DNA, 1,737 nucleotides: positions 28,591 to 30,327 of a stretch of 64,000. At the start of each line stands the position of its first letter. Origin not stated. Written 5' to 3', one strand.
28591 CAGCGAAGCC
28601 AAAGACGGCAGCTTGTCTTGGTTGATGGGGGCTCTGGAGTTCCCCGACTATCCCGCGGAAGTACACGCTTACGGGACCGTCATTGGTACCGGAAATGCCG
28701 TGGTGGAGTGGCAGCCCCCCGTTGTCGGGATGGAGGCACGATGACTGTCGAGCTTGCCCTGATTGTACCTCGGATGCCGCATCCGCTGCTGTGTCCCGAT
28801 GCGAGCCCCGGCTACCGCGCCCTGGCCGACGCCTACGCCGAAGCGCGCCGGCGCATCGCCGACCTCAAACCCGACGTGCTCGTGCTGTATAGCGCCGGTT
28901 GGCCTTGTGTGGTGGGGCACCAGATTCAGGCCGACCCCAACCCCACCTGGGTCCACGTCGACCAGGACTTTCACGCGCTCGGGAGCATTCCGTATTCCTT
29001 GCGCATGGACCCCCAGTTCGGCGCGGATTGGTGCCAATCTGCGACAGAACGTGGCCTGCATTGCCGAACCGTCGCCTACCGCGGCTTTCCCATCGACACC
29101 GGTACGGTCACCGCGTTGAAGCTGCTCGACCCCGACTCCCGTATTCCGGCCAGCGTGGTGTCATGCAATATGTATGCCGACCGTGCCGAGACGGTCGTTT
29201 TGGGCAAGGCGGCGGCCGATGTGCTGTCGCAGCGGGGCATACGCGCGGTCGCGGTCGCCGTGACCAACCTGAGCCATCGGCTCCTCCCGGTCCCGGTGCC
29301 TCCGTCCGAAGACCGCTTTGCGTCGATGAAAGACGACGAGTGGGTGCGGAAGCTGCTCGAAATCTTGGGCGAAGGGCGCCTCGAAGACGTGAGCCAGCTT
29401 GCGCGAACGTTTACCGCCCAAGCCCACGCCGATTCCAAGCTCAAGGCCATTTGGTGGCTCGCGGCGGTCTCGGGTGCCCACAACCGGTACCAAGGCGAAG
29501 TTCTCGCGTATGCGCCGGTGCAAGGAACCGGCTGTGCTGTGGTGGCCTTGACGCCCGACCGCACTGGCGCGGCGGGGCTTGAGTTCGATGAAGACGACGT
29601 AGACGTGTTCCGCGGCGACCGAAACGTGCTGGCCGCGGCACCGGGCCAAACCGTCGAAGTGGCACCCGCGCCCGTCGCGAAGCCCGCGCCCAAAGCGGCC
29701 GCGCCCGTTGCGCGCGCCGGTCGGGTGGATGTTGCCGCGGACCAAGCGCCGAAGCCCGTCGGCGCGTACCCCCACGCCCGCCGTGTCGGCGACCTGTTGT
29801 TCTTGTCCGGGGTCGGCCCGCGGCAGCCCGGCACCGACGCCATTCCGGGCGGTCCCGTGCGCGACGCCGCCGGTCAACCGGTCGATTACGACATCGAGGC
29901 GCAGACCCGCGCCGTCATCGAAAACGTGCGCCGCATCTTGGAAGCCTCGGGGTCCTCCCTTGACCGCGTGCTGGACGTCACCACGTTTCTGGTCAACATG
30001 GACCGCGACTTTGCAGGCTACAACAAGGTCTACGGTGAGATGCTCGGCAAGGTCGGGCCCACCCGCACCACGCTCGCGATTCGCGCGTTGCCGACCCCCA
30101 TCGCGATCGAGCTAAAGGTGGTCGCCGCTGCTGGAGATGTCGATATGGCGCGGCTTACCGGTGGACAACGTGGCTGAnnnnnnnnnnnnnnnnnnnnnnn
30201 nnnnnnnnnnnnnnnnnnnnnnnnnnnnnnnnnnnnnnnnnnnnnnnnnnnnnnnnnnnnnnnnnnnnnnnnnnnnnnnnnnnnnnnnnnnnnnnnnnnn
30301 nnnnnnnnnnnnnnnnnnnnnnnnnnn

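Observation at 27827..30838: Aminophenol-type ring-cleavage module (AmnB-like, AmnA-like-RidA, kynB) with overlapping genes but no kynureninase, KMO or HAAO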

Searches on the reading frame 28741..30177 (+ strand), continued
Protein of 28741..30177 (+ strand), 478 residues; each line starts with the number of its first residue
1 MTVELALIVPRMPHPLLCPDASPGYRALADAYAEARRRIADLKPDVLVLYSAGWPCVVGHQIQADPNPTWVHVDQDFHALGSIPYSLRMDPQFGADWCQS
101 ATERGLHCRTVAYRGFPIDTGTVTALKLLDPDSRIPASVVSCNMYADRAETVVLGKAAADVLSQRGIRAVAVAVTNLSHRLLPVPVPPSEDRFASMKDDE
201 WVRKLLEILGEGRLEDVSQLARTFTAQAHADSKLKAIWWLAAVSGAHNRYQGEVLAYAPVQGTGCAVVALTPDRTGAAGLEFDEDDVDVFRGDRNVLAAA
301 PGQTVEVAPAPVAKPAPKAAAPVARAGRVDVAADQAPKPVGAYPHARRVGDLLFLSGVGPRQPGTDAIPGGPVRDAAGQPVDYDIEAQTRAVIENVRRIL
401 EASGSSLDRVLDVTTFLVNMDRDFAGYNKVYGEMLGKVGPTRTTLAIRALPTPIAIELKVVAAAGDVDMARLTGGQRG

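Call 56: search_solved_structures(query=L080:6216-7061:+, max_evalue=0.01)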
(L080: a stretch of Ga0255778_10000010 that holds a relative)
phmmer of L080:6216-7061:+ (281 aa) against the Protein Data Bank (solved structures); distinct sequences matched with E-value up to 0.01: 56.
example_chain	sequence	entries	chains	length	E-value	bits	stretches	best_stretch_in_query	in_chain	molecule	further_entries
9x6a_A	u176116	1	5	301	5.2e-20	75.3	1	41-270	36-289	carboxylesterase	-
9pjb_A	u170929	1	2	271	2.1e-08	37.2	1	57-244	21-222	MHETase MHT043-5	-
1orv_A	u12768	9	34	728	2.2e-05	27.3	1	121-262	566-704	dipeptidyl peptidase IV | Dipeptidyl peptidase 4 | Dipeptidyl peptidase 4 soluble form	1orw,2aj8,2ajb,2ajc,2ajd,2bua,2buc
5lls_A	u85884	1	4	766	2.4e-05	27.1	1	121-262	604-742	Dipeptidyl peptidase 4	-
2ecf_A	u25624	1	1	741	3.1e-05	26.8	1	120-261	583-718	Dipeptidyl peptidase IV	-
8b4u_A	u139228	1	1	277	3.9e-05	26.4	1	56-234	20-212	Alpha/beta hydrolase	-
9n8r_A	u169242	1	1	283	4.4e-05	26.3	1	66-267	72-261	Lipase 1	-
4n5h_X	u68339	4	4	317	4.9e-05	26.1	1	38-159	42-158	Esterase/lipase | Esterase B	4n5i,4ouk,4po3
6mly_A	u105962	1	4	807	0.00015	24.6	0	192-261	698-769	Bifunctional GH43-CE protein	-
6l8q_A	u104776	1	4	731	0.00018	24.3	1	122-262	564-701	Dipeptidyl peptidase 4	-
8ze6_B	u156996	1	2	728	0.00021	24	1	124-263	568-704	Dipeptidyl peptidase 4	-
6nkf_A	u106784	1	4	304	0.00024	23.9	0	64-157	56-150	Lip_vut4, C3L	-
2gbc_A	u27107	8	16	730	0.0004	23.1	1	123-263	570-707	Dipeptidyl peptidase 4 | Dipeptidyl peptidase 4 (Dipeptidyl peptidase IV) (DPP IV)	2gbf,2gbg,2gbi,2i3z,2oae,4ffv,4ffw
5vta_A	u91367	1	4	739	0.00041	23.1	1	123-263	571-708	Dipeptidyl peptidase 4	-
8z4t_D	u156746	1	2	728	0.00044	23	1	122-263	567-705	Dipeptidyl peptidase 4 soluble form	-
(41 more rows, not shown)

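Call 57: search_solved_structures(query=L014:408-1253:+, max_evalue=0.01)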
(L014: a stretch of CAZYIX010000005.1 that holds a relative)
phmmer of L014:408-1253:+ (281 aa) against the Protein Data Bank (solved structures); distinct sequences matched with E-value up to 0.01: 54.
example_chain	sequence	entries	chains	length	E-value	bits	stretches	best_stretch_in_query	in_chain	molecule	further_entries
4qpd_A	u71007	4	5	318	2.6e-11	47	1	134-247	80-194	10-formyltetrahydrofolate dehydrogenase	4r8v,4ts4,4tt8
4qpc_A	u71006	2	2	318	3.5e-11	46.5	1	134-227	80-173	10-formyltetrahydrofolate dehydrogenase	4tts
6ci2_A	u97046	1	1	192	1.3e-10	44.6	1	132-215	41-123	formyltransferase PseJ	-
6ci4_A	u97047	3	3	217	1.8e-10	44.2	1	132-215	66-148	formyltransferase PseJ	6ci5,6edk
3auf_A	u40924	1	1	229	2.2e-10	43.9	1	129-232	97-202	Glycinamide ribonucleotide transformylase 1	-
1s3i_A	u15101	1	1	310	1.3e-09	41.4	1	136-249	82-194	10-formyltetrahydrofolate dehydrogenase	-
2bw0_A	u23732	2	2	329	2e-09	40.8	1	136-228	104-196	10-FORMYLTETRAHYDROFOLATE DEHYDROGENASE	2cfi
5vys_A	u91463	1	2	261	2.2e-09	40.6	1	131-240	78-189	Gdp-mannose 4,6-dehydratase / gdp-4-amino-4,6-dideoxy-d-mannose formyltransferase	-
5vyr_A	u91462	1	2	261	2.3e-09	40.6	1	131-240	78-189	Gdp-mannose 4,6-dehydratase / gdp-4-amino-4,6-dideoxy-d-mannose formyltransferase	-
5vyt_A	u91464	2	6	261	3.2e-09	40.1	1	131-240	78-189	Gdp-mannose 4,6-dehydratase / gdp-4-amino-4,6-dideoxy-d-mannose formyltransferase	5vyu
7rlu_A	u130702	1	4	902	6.9e-09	39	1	137-238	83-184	Cytosolic 10-formyltetrahydrofolate dehydrogenase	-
7rlt_A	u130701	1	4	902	6.9e-09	39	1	137-238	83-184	Cytosolic 10-formyltetrahydrofolate dehydrogenase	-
1zlx_A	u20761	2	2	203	2.7e-08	37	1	130-219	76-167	Phosphoribosylglycinamide formyltransferase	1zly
1meo_A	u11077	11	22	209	2.9e-08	36.9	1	130-219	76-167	Phosphoribosylglycinamide formyltransferase | Trifunctional purine biosynthetic protein adenosine-3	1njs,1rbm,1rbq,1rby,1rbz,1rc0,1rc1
5jnf_C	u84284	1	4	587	2.9e-08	36.9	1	130-215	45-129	Linear gramicidin synthase subunit A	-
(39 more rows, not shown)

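Call 74: search_protein_families(library=pfam, proteins=[L128:4202-4693:-, L118:14434-17016:-, L058:109-1398:+, L121:870-2108:-, L127:6718-7698:-, L093:8985-9755:+, L070:3968-5977:+, L057:5941-6771:-, L121:4395-4871:-, L096:5822-6643:+], max_evalue=0.001)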
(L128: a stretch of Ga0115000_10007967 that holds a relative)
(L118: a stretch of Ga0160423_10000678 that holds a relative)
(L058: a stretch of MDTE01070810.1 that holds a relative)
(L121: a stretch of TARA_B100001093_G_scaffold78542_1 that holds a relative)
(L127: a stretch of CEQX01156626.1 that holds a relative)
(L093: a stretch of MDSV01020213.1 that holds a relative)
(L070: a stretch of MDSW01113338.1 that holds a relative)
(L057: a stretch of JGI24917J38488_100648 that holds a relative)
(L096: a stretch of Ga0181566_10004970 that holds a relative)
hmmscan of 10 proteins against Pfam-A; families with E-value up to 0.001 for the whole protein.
L128:4202-4693:- (163 aa): 0 families

L118:14434-17016:- (860 aa): 1 family
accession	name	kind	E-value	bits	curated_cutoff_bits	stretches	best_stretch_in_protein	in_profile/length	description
PF02369.22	Big_1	-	0.0003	21.3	34.9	0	123-157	17-54/93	Bacterial Ig-like domain (group 1)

L058:109-1398:+ (429 aa): 0 families

L121:870-2108:- (412 aa): 3 families
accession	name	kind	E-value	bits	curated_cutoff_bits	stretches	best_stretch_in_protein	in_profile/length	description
PF02773.21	S-AdoMet_synt_C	-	1.9e-62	209.7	25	1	260-401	2-138/138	S-adenosylmethionine synthetase, C-terminal domain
PF02772.21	S-AdoMet_synt_M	-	2.6e-36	124.8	29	1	122-256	2-120/120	S-adenosylmethionine synthetase, central domain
PF00438.25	S-AdoMet_synt_N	-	9.5e-28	97.1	33.1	1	5-108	3-98/99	S-adenosylmethionine synthetase, N-terminal domain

L127:6718-7698:- (326 aa): 1 family
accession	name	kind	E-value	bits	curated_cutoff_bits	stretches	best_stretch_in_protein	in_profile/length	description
PF03372.29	Exo_endo_phos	-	1.3e-13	51.6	24.5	1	73-317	1-225/225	Endonuclease/Exonuclease/phosphatase family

L093:8985-9755:+ (256 aa): 1 family
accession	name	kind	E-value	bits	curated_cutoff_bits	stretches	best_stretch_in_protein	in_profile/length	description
PF02190.22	LON_substr_bdg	-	2e-17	64.2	28.7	1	22-243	2-190/200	ATP-dependent protease La (LON) substrate-binding domain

L070:3968-5977:+ (669 aa): 3 families
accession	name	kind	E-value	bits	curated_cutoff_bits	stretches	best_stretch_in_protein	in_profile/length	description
PF00232.24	Glyco_hydro_1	-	1.9e-90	303.9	22.6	1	32-444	3-452/453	Glycosyl hydrolase family 1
PF00483.29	NTP_transferase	-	1.6e-16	61.1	21.2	1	448-575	2-138/245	Nucleotidyl transferase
PF12804.13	NTP_transf_3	-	3.4e-12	47.3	27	1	448-560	1-110/160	MobA-like NTP transferase domain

L057:5941-6771:- (276 aa): 3 families
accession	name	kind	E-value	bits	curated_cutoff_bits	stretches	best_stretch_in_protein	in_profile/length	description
PF00288.32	GHMP_kinases_N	-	1.2e-11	45.1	22.3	1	60-127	15-86/87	GHMP kinases N terminal domain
PF10509.15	GalKase_gal_bdg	-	9.5e-10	38.3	23.1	1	4-35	13-44/49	Galactokinase galactose-binding signature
PF08544.19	GHMP_kinases_C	-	2.5e-08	34.6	21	1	192-256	5-70/85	GHMP kinases C terminal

L121:4395-4871:- (158 aa): 1 family
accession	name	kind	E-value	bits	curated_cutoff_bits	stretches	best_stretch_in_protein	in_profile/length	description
PF00255.25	GSHPx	-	1.3e-30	105.6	27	1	14-117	4-107/108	Glutathione peroxidase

L096:5822-6643:+ (273 aa): 1 family
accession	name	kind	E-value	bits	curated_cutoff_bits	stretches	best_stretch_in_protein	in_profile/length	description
PF02548.21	Pantoate_transf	-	3.2e-116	387.7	28.7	1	9-267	1-259/259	Ketopantoate hydroxymethyltransferase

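Call 80: find_homologous_proteins(query=A1, max_evalue=1e-20)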
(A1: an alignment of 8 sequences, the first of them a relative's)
Query A1 (8 sequences) (365 aa, profile of the alignment): 1698 proteins with E <= 1e-20 among 8000 candidates; the best 120 are listed.
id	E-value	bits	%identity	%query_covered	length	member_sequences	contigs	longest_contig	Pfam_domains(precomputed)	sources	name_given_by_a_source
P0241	3.0e-237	804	70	98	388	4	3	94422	PF06089.18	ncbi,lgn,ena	-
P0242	1.4e-231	786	75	97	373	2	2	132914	PF06089.18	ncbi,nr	ncbi:MAG: asparaginase [Proteobacteria bacterium]|nr:asparaginase [Pseudomonadota bacterium] MCP4917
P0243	9.2e-231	783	72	98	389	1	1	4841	PF06089.18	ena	-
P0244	1.4e-230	783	70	98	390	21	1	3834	PF06089.18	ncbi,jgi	-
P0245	1.8e-230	782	72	98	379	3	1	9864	PF06089.18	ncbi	-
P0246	3.2e-230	781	72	98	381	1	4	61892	PF06089.18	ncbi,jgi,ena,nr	ncbi:MAG: hypothetical protein CMH54_01695 [Myxococcales bacterium]|nr:hypothetical protein [Myxococ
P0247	3.6e-230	781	70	98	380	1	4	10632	PF06089.18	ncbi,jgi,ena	-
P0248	3.9e-230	781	72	98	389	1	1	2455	PF06089.18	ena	-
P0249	4.2e-230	781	72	98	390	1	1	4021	PF06089.18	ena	-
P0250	4.2e-230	781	71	98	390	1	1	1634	PF06089.18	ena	-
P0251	6.2e-230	780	71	98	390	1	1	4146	PF06089.18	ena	-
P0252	6.6e-230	780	71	98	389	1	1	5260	PF06089.18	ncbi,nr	ncbi:MAG: asparaginase [Candidatus Poseidoniales archaeon]|nr:asparaginase [Candidatus Poseidoniales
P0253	6.6e-230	780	71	98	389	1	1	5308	PF06089.18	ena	-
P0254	6.7e-230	780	71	98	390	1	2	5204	PF06089.18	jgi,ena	-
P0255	7.1e-230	780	71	98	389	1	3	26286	PF06089.18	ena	-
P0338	3.6e-224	761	76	97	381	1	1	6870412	PF06089.18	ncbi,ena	-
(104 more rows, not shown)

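Call 81: find_encoding_contigs(protein=P0338, flank=10000, max_places=2)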
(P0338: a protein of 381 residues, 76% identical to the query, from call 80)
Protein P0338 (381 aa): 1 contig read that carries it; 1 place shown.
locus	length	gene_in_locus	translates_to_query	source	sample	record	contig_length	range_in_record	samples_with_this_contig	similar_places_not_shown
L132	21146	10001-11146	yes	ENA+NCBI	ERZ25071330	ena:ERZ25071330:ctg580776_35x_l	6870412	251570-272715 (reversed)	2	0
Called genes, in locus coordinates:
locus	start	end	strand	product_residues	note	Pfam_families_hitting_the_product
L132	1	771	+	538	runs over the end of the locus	-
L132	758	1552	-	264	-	-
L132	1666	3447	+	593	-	PF00147:Fibrinogen_C (weak), PF01410:COLFI (weak)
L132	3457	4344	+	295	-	PF00962:A_deaminase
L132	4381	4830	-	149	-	PF10604:Polyketide_cyc2, PF08327:AHSA1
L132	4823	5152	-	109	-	PF12802:MarR_2 (weak), PF01022:HTH_5, PF12840:HTH_20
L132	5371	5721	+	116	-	PF00903:Glyoxalase, PF22677:Ble-like_N (faint)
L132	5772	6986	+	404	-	PF00296:Bac_luciferase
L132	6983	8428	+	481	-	PF00171:Aldedh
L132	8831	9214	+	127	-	-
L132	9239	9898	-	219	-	PF00583:Acetyltransf_1, PF08445:FR47 (weak), PF13508:Acetyltransf_7 (weak)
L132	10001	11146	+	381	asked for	PF06089:Asparaginase_II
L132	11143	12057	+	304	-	PF02900:LigB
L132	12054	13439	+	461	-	PF02900:LigB, PF01042:Ribonuc_L-PSP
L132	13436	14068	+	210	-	PF04199:Cyclase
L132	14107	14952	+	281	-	-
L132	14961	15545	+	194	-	-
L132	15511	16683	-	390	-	-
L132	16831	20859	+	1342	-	PF00211:Guanylate_cyc (faint), PF13191:AAA_16, PF17874:TPR_MalT (faint), PF13424:TPR_12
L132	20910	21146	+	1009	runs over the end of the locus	PF11617:Cu-binding_MopE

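Call 99: predict_structure(alignment_id=A4)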
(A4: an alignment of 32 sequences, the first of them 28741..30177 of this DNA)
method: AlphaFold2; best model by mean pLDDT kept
length: 478 residues; sequences in the alignment: 32
mean_pLDDT: 80.7   pTM: 0.62
mean pLDDT of the five models: 80.7, 79.1, 78.6, 77.0, 75.2
residues with pLDDT >= 90: 199; 70-90: 176; 50-70: 53; < 50: 50
segments of 3 or more residues with pLDDT < 50: 281-325, 476-478
pLDDT, mean of each block of 10 residues (from residue 1): 92 74 92 97 97 84 92 60 83 97 87 78 90 95 81 93 97 89 82 85 90 87 61 83 88 95 93 67 42 38 38 38 53 76 77 88 90 91 96 94 91 86 91 83 66 87 83 54
secondary structure, 60 per line:
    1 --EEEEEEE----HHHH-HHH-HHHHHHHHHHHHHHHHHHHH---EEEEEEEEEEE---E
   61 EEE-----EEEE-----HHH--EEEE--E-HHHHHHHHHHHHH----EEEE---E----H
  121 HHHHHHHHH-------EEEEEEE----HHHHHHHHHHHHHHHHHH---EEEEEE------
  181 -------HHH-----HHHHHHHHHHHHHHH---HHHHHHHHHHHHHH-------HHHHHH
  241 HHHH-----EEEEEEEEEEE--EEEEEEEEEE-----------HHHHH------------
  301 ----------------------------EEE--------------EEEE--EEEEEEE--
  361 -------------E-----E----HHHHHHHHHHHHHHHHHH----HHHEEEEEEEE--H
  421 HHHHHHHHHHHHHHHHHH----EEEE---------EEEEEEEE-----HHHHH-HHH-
elements in order: E3-9 H14-17 H23-42 E46-56 E60-63 E69-72 E83-86 H91-103 E108-111 H120-129 E137-143 H148-165 E169-174 H196-210 H214-227 H235-244 E250-260 E263-272 H284-288 E329-331 E346-349 E352-358 H385-402 E410-417 H420-438 E443-446 E456-463 H469-473

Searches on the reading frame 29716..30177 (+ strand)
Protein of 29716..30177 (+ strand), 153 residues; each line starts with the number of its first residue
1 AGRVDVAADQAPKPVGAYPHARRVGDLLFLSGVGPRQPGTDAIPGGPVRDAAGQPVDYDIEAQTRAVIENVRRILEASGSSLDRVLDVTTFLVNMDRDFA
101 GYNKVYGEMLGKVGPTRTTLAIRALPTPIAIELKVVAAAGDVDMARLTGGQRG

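Call 84: search_solved_structures(query=window:29716-30177:+, max_evalue=1e-12, show_alignments=3)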
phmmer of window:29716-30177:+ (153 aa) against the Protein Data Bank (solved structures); distinct sequences matched with E-value up to 1e-12: 11.
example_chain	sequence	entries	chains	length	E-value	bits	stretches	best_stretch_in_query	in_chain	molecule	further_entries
6izh_A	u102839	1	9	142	3.1e-30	108.7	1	11-137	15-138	2-aminomuconate deaminase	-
2dyy_A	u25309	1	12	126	4.1e-21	79.1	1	8-137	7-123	UPF0076 protein PH0854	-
2csl_A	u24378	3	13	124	6.4e-20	75.2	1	6-139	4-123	protein translation initiation inhibitor | translation initiation inhibitor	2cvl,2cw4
1jd1_A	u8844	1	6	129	4.9e-18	69.1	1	6-140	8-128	HYPOTHETICAL 13.9 KDA PROTEIN IN FCY2-PET117 INTERGENIC REGION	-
8v8r_A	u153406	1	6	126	4.7e-17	66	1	6-137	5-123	Enamine/imine deaminase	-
2b33_A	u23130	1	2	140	7.2e-17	65.3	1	6-138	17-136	protein synthesis inhibitor, putative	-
1x25_A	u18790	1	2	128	1.3e-16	64.6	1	6-140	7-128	Hypothetical UPF0076 protein ST0811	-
1xrg_A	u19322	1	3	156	4.8e-16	62.7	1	7-137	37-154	Putative translation initiation inhibitor, yjgF family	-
3l7q_A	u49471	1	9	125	1.6e-15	61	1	7-137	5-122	Putative translation initiation inhibitor, aldR regulator-like protein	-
5yu2_A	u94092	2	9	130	2.4e-14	57.2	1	11-138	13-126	Translation initiation inhibitor homologue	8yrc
2cwj_A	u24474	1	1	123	1.4e-13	54.7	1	9-136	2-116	putative endonuclease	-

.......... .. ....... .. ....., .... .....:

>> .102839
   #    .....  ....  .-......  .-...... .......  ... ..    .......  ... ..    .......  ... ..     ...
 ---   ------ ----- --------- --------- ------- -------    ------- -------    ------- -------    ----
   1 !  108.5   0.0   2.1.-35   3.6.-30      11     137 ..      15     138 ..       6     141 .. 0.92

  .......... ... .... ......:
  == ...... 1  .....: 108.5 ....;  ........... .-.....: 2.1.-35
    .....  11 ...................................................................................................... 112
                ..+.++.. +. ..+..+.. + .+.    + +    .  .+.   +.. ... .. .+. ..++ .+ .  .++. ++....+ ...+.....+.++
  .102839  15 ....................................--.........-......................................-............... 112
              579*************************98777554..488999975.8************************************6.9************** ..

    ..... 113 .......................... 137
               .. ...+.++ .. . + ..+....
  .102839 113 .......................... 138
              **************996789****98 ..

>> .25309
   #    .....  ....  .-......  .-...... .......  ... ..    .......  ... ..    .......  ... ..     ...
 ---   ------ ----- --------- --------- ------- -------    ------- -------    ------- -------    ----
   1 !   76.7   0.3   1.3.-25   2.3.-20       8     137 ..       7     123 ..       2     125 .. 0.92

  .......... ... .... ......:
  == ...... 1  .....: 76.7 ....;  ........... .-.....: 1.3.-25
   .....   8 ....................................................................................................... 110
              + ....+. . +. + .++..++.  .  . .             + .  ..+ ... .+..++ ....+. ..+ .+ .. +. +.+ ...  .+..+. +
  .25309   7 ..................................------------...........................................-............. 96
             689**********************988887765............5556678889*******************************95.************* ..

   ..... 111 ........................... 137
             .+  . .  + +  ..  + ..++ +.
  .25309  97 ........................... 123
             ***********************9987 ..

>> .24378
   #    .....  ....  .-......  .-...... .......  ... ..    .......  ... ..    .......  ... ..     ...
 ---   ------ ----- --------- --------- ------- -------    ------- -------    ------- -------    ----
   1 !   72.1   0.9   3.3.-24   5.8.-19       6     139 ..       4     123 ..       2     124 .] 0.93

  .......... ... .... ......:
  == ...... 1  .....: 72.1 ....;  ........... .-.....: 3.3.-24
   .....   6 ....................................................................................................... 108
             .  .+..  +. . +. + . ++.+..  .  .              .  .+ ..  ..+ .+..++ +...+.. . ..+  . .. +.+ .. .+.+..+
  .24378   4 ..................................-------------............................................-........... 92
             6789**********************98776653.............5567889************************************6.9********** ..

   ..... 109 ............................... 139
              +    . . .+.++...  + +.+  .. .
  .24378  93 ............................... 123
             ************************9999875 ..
